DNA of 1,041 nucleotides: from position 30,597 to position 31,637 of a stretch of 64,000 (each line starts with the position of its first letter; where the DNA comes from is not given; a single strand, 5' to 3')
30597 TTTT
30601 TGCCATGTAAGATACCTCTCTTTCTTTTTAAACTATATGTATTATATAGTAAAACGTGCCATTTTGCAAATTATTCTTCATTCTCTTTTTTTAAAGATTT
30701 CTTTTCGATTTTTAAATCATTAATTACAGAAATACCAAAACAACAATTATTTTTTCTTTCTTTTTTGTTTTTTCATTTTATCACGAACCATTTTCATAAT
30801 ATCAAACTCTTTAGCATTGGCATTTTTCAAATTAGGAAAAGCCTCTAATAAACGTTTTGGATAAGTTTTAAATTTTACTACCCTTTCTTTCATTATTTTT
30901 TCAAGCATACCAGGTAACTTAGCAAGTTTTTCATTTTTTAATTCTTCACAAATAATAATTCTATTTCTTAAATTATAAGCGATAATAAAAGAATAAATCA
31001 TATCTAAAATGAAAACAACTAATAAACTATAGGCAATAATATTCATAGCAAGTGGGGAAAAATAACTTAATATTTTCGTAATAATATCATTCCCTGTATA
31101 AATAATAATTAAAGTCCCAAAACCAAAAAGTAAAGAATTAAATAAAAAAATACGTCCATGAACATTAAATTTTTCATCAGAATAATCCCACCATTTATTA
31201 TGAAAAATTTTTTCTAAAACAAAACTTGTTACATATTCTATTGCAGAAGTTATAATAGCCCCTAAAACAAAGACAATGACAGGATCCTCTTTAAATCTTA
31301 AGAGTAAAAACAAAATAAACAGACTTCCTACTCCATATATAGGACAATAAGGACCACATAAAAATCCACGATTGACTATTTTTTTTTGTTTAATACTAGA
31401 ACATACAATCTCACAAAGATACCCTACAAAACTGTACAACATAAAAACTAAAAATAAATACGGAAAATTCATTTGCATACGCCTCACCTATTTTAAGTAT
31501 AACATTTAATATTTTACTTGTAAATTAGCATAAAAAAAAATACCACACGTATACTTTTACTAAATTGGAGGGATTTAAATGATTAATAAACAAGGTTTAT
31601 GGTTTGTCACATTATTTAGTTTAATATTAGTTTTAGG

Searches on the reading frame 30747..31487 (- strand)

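Call 5: search_protein_families(library=pfam, proteins=[window:30747-31487:-], max_evalue=1)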
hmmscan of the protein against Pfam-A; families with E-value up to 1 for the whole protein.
window:30747-31487:- (246 aa): 2 families
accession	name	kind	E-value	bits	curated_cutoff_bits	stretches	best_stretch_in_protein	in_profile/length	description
PF06541.16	ABC_trans_CmpB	-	3.7e-48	163.9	25.9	1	14-167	2-151/151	Putative ABC-transporter type IV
PF23724.1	Dredd_2nd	-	0.1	13.4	27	1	178-217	13-53/99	Caspase-8, second domain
